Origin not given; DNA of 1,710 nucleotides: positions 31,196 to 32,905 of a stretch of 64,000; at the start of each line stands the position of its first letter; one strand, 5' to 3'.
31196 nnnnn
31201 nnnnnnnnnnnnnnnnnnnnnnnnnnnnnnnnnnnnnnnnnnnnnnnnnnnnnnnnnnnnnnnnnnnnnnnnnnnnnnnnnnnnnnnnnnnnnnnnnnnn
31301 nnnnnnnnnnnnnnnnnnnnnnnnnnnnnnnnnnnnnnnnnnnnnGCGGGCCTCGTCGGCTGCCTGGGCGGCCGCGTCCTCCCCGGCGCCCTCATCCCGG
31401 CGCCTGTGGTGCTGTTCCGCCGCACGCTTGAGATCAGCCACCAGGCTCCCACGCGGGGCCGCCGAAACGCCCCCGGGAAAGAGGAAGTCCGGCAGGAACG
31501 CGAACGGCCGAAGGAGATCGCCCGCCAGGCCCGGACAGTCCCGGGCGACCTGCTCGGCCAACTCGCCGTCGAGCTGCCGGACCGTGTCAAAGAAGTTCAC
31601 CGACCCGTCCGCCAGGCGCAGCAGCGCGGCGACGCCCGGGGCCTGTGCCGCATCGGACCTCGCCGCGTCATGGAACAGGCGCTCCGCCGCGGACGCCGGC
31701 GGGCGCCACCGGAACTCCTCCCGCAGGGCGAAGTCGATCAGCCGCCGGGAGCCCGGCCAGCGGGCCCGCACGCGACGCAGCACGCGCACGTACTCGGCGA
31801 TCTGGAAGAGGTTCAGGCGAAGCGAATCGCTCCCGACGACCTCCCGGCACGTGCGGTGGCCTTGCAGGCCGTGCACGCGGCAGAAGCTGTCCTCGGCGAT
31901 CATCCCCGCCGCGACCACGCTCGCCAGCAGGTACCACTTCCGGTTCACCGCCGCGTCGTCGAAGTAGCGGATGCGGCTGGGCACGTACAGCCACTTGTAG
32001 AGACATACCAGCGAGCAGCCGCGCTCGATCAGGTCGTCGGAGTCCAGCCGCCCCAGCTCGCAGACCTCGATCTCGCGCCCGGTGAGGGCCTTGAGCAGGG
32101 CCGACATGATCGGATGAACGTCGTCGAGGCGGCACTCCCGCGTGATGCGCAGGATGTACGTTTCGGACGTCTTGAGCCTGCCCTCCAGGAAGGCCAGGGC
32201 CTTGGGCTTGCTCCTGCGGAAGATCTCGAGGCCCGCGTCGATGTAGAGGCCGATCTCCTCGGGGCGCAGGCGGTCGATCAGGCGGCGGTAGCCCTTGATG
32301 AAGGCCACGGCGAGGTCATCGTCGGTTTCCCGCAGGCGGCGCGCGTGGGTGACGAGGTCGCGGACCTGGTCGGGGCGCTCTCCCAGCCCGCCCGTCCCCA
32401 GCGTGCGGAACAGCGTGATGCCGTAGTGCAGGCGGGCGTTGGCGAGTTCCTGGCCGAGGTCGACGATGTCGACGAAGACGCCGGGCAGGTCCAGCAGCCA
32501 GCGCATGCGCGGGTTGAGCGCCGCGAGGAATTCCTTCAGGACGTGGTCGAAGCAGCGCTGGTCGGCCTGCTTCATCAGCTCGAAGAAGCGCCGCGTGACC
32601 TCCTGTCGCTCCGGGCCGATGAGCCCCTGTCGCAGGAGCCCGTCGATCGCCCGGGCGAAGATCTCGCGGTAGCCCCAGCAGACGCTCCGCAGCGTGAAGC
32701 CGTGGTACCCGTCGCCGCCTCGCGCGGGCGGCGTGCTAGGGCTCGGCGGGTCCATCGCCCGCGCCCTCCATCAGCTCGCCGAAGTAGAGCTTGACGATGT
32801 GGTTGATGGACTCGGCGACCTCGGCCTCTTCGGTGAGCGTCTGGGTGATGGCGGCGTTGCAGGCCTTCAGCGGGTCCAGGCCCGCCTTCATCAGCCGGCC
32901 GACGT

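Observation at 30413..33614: CbbQ/NorQ-type AAA+ ATPase (GTG start, 9 nt after the radical-SAM stop) translationally coupled to a NorD/CbbO-like VWA protein, with no known client nearby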

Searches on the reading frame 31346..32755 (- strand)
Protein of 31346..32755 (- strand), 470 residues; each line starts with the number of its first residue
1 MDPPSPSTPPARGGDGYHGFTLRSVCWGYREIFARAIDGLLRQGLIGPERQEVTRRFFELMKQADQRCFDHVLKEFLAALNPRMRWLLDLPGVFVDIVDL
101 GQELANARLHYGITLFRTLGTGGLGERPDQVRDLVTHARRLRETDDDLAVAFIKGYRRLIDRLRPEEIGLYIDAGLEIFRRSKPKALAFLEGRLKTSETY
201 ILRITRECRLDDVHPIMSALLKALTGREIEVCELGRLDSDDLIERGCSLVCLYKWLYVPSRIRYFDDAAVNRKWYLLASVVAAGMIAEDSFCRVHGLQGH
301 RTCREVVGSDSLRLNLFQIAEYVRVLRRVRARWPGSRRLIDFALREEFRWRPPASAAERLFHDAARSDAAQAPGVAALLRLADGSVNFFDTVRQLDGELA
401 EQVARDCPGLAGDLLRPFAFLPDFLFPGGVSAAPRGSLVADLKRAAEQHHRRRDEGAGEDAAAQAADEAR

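Call 66: predict_structure(alignment_id=A3)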
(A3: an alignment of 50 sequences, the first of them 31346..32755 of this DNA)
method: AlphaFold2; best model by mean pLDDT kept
length: 470 residues; sequences in the alignment: 50
mean_pLDDT: 90.9   pTM: 0.79
mean pLDDT of the five models: 90.9, 90.8, 90.5, 88.9, 88.8
residues with pLDDT >= 90: 385; 70-90: 47; 50-70: 22; < 50: 16
segments of 3 or more residues with pLDDT < 50: 1-14
pLDDT, mean of each block of 10 residues (from residue 1): 42 64 87 93 93 94 88 95 93 96 96 97 95 97 98 97 94 98 98 95 94 97 96 92 93 96 94 97 97 94 96 98 97 94 95 96 83 92 96 91 93 96 94 77 91 72 51
secondary structure, 60 per line:
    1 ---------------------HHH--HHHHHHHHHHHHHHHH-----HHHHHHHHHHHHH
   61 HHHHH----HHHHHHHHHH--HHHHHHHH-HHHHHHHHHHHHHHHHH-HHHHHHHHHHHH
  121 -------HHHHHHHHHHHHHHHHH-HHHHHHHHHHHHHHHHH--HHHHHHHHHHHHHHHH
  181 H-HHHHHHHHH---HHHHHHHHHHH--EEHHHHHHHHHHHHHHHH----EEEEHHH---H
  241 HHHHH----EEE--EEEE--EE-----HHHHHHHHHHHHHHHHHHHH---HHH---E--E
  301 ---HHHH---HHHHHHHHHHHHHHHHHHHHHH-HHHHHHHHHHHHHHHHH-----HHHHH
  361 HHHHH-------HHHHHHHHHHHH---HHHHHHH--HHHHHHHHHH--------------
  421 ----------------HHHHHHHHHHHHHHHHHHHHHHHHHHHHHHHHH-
elements in order: H27-42 H48-65 H70-79 H82-89 H91-107 H109-120 H128-144 H146-162 H165-181 H183-191 H195-205 H210-225 E230-233 H240-245 E250-252 E255-258 H268-287 H304-307 H311-332 H334-350 H356-365 H373-384 H388-394 H397-406 H437-469

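Call 69: fold_search(model_id=the predicted structure, library=pdb)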
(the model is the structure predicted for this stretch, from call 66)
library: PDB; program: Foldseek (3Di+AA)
matches with E <= 10: 11; with E <= 0.001: 0
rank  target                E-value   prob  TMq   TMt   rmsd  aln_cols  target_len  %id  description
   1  6zfz                  3.2e+00  0.02  0.11  0.12  29.4       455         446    9  Structure of M1-StaR-T4L in complex with 77-LH-28-1 at 2.17A (released 2021-10-06)
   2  5tzy                  3.5e+00  0.03  0.14  0.15  25.5       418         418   11  GPR40 in complex with AgoPAM AP8 and partial agonist MK-8666 (released 2017-06-07)
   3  6g7o                  5.6e+00  0.03  0.13  0.17  21.1       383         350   11  Crystal structure of human alkaline ceramidase 3 (ACER3) at 2.7 Angstrom resolution (released 2019-01-02)
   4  4acr_B                5.6e+00  0.01  0.08  0.09  33.4       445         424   12  Crystal structure of N-glycosylated, C-terminally truncated human glypican-1 (released 2012-02-22)
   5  7udl_A                5.9e+00  0.03  0.12  0.18  18.7       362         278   11  Crystal structure of designed helical repeat protein RPB_PLP1_R6 bound to PLPx6 peptide (released 2023-03-22)
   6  5t04_A                6.2e+00  0.01  0.10  0.10  22.5       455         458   10  STRUCTURE OF CONSTITUTIVELY ACTIVE NEUROTENSIN RECEPTOR (released 2016-12-21)
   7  6a93_B                7.3e+00  0.02  0.11  0.13  21.6       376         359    9  Crystal structure of 5-HT2AR in complex with risperidone (released 2019-02-13)
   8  5khn_B                7.6e+00  0.01  0.10  0.06  26.9       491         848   13  Crystal structures of the Burkholderia multivorans hopanoid transporter HpnN (released 2017-06-14)
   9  7udm_B                9.1e+00  0.01  0.08  0.11  29.9       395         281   13  Crystal structure of designed helical repeat protein RPB_PLP1_R6 in alternative conformation 1 (with peptide) (released 2023-03-22)
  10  5khs_B                9.1e+00  0.01  0.09  0.06  27.1       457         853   12  Crystal structures of the Burkholderia multivorans hopanoid transporter HpnN (released 2017-06-14)
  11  8glt_0                9.9e+00  0.01  0.10  0.13  16.2       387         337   13  Backbone model of de novo-designed chlorophyll-binding nanocage O32-15 (released 2024-03-27)

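Call 73: search_protein_representatives(protein=window:31346-32755:-)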
Query: 470 residues. Proteins with E-value up to 0.001 (for the whole library): 100; up to 1e-10: 90; up to 1e-30: 67. The best 100 are listed.
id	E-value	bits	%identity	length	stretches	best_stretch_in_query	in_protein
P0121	1.5e-171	587.7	60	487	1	8-466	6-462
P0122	1.7e-147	508.4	56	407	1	15-393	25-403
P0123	1.3e-121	423.0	47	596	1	16-459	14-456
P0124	1.5e-121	422.9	46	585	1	4-469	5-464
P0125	9.5e-120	416.9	47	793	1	6-450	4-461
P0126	6.4e-116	404.3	45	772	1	4-462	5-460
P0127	3.1e-115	402.0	43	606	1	18-432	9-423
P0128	6.4e-114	397.7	42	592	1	14-463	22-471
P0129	1.8e-110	386.3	42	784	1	9-435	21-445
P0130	9.1e-110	384.0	44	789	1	15-456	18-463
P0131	1.7e-104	366.6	44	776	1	12-465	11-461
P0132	2.8e-103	362.6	43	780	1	7-463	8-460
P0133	1.4e-99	350.4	43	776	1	13-469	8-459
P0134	3.8e-96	339.1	42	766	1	19-428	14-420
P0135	2.4e-94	333.1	42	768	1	18-466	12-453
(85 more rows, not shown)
